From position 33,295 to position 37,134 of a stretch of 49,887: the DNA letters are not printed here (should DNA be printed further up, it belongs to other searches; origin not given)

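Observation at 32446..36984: egtD lies tail-to-tail with a metallopterin-oxidoreductase::cysteine-desulfurase fusion: candidate oxygen-independent, Mo/W-dependent ergothioneine synthase locus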

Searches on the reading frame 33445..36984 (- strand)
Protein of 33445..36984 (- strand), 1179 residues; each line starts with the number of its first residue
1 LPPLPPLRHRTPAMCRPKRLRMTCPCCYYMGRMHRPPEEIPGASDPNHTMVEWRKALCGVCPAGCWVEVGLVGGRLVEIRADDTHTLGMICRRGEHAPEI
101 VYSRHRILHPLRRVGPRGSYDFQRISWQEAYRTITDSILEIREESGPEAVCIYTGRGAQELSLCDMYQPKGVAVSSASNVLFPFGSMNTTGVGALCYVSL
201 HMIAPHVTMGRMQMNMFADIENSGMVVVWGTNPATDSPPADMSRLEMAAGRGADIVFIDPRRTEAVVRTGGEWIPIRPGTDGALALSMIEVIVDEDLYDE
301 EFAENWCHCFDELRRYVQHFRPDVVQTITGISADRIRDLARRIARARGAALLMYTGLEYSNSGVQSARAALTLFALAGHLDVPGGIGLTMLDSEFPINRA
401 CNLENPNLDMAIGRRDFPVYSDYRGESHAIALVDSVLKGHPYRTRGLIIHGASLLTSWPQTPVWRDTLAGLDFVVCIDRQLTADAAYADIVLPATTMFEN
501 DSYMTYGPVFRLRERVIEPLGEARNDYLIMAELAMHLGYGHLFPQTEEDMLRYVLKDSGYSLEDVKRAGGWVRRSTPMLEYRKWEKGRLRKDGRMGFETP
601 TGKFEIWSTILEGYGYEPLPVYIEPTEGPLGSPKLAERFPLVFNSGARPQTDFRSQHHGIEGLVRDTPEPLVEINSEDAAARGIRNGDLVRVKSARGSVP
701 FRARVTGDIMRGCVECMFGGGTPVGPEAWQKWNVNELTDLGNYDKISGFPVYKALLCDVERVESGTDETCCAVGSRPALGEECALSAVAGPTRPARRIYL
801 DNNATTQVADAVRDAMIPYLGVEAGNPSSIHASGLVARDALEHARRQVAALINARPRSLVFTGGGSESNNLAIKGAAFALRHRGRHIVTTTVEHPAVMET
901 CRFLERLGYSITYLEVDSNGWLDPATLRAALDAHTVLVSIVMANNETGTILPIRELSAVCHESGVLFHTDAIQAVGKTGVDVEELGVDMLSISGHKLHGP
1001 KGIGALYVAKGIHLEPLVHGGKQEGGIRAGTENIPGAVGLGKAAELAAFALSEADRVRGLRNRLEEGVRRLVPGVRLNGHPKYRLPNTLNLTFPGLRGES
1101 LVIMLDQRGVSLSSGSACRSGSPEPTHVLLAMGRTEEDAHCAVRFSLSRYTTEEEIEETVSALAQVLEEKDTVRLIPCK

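Call 3: search_protein_families(library=pfam, proteins=[window:33445-36984:-], max_evalue=0.01)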
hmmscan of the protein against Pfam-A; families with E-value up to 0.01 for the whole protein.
window:33445-36984:- (1179 aa): 6 families
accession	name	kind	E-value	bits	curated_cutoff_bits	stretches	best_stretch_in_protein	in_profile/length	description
PF00266.25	Aminotran_5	-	2.1e-81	274.2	21.5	1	798-1157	1-369/371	Aminotransferase class-V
PF00384.28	Molybdopterin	-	1.4e-37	130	24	1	106-534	1-351/353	Molybdopterin oxidoreductase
PF01568.27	Molydop_binding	-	1.4e-19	70.6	26.8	1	648-754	7-108/110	Molydopterin dinucleotide binding domain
PF01212.27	Beta_elim_lyase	-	2.2e-07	31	27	1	858-996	49-199/288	Beta-eliminating lyase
PF04879.21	Molybdop_Fe4S4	-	8.6e-07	29.3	22.7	1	52-103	2-55/55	Molybdopterin oxidoreductase Fe4S4 domain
PF01041.23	DegT_DnrJ_EryC1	-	7.3e-06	25.9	19.8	1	865-978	48-153/360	DegT/DnrJ/EryC1/StrS aminotransferase family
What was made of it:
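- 36676..36831 (-): Fe4S4-binding domain with Cys9, Cys12, Cys16 and Cys42 (codons 36811-13, 36802-04, 36790-92, 36712-14), equivalent to CaMES Cys14/17/21/48. PF04879 (call 3).
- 35383..36669 (-): MopB molybdopterin-oxidoreductase domain. It holds the predicted Mo/W ligand Cys147 (codon 36397-36399, equivalent to CaMES Cys153) and the unusual Met138 (codon 36424-36426). PF00384 at E 1e-37 (call 3).
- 34723..35043 (-): Molybdopterin-dinucleotide-binding beta-barrel domain. PF01568 at E 1e-19 (call 3).
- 34594..34722 (-): Poorly conserved inter-module linker of about 43 aa. It lies between the Pfam domain borders (call 3).
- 33514..34593 (-): IscS/NifS-type PLP cysteine desulfurase module. PLP Lys947 (codon 33997-33999, equivalent to Lys952), persulfide Cys1069 (33631-33633, equivalent to Cys1074) and Cys1092 (33562-33564, equivalent to Cys1097). 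PF00266 at E 2e-81 (call 3).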

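Call 4: search_protein_families(library=ncbifam, proteins=[window:33445-36984:-], max_evalue=0.01)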
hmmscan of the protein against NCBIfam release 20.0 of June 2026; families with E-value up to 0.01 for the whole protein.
window:33445-36984:- (1179 aa): 54 families (the best 25 are shown)
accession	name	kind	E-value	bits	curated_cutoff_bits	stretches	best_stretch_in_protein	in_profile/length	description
TIGR03402.1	FeS_nifS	equivalog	1.9e-148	494.3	530.75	1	798-1170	1-373/379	cysteine desulfurase NifS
NF010611.0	PRK14012.1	equivalog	6.5e-118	394.2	548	1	797-1167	6-379/406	IscS subfamily cysteine desulfurase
TIGR02006.1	IscS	equivalog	1.3e-115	386.6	643.2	1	797-1167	4-375/402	IscS subfamily cysteine desulfurase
TIGR03235.1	DNA_S_dndA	equivalog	5.3e-107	358.2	480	1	799-1147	1-353/353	cysteine desulfurase DndA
TIGR03403.1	nifS_epsilon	equivalog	7.6e-106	354.1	587.7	1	798-1167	1-373/382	NifS family cysteine desulfurase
NF002806.0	PRK02948.1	subfamily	3.1e-91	306.2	304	1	798-1170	2-375/381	IscS subfamily cysteine desulfurase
TIGR01591.1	Fdh-alpha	equivalog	3.5e-81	273.2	666.25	2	57-543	2-482/672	formate dehydrogenase subunit alpha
NF012032.0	PRK15488.1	equivalog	9.4e-73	245.4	694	1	54-721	44-717/759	thiosulfate reductase PhsA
TIGR02166.1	dmsA_ynfE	subfamily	1.7e-69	234.8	777.7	2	61-406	53-418/794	DMSO/selenate family reductase complex A subunit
TIGR00509.1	bisC_fam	subfamily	1.4e-55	188.9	1017.55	2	451-719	420-706/772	molybdopterin guanine dinucleotide-containing S/N-oxide reductase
TIGR03479.1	DMSO_red_II_alp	subfamily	5.6e-54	183.5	984.75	4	91-303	105-303/913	molybdopterin-dependent oxidoreductase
NF047855.1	AssmNtatRedNasC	equivalog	7.1e-54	183.2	1100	3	79-380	50-336/708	assimilatory nitrate reductase catalytic subunit NasC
NF011566.1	PRK14990.1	exception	1.1e-50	172.5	1600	1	89-726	102-776/814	dimethylsulfoxide reductase subunit A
NF041885.1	selenate_YnfE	exception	7.2e-50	169.6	1675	2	90-406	92-425/805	selenate/tellurate reductase subunit YnfE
TIGR01979.1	sufS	subfamily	4.1e-49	167.5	475.1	1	796-1167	18-399/403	SufS family cysteine desulfurase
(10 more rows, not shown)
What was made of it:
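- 33514..34593 (-): TIGR03402 at 494 bits (call 4).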

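Call 6: search_solved_structures(query=window:33445-36837:-, max_evalue=1e-10)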
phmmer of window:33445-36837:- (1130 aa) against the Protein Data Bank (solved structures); distinct sequences matched with E-value up to 1e-10: 117 (the best 60 are shown).
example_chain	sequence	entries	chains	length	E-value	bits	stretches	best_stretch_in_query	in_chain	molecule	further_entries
9wep_A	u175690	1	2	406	2e-104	353.6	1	747-1117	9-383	cysteine desulfurase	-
9wer_A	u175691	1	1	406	7e-103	348.5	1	747-1117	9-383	cysteine desulfurase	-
9wew_A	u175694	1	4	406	9.5e-103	348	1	747-1117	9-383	cysteine desulfurase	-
9wf8_A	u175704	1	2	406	2.5e-102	346.7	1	747-1117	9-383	cysteine desulfurase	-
9wfb_A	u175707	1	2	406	1.7e-101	343.9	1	747-1117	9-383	cysteine desulfurase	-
9wfe_A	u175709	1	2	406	2.1e-100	340.2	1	747-1117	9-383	cysteine desulfurase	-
8tvt_A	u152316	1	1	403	7.8e-100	338.4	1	747-1116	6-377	Cysteine desulfurase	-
5wkp_A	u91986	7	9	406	8.1e-100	338.3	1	747-1116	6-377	Cysteine desulfurase, mitochondrial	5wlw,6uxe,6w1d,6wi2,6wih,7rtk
5usr_A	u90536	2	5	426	8.9e-100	338.2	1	746-1116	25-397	Cysteine desulfurase, mitochondrial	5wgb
8pk8_A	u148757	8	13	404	9.1e-100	338.2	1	747-1116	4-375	Cysteine desulfurase | Isoform Mitochondrial of Cysteine desulfurase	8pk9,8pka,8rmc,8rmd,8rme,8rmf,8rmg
6nzu_A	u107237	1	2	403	1.1e-99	337.9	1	747-1116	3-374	Cysteine desulfurase, mitochondrial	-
5zsp_A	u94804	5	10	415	6.4e-99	335.4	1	748-1120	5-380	Cysteine desulfurase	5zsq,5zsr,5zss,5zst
9wfy_A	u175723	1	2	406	1.4e-98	334.3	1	747-1117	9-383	cysteine desulfurase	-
3lvj_A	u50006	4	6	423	3.4e-97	329.6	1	748-1114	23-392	Cysteine desulfurase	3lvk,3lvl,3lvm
1p3w_B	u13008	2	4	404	4.6e-97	329.2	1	749-1114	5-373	Cysteine desulfurase | Cysteine desulfurase IscS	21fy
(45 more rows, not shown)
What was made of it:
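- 33514..34593 (-): PDB cysteine desulfurases match at E 1e-100 or better (call 6).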
